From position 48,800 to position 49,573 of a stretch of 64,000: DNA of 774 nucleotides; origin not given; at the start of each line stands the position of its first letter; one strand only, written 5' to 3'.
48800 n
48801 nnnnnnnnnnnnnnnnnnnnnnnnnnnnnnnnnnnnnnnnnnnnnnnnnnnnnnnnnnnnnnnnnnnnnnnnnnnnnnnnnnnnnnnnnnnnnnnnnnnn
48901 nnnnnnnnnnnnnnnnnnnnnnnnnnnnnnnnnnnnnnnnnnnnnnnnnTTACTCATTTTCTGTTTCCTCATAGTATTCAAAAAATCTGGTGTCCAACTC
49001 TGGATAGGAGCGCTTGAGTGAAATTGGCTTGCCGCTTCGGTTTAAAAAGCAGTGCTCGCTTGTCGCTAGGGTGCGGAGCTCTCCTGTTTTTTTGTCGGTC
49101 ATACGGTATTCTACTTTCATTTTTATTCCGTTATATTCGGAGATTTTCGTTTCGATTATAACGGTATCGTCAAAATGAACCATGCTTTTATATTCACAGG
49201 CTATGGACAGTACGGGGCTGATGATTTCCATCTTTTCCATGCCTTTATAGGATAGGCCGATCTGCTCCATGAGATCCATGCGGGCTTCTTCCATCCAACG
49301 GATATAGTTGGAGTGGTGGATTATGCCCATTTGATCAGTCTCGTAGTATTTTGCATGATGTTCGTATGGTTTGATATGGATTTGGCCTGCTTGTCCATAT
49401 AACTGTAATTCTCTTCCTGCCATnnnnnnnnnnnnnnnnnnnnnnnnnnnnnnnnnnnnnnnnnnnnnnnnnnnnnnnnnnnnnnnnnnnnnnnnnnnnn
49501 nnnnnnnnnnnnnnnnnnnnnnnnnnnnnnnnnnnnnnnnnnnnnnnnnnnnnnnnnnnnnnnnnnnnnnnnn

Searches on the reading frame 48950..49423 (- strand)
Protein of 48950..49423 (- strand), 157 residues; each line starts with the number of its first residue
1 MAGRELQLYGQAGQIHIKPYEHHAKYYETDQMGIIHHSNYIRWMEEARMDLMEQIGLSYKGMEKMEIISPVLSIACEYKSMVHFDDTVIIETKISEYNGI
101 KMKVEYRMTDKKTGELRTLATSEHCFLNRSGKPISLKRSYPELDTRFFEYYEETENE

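Call 13: search_protein_families(library=pfam, proteins=[window:48950-49423:-], max_evalue=0.001)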
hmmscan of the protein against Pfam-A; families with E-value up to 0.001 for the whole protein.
window:48950-49423:- (157 aa): 3 families
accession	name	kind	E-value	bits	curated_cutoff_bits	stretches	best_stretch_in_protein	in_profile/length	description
PF13279.12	4HBT_2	-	1.6e-17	64.5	25.5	1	28-131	5-108/122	Thioesterase-like superfamily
PF03061.28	4HBT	-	1.6e-13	51.2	20.6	1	32-115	1-77/79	Thioesterase superfamily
PF01643.23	Acyl-ACP_TE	-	2e-05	24.7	23.7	1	23-129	9-115/131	Acyl-ACP thioesterase N-terminal domain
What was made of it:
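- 48950..49423 (-): 4HBT-type acyl-CoA thioesterase gene, the first gene of the thioesterase / M24 peptidase / polA block. Pfam (call 13).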
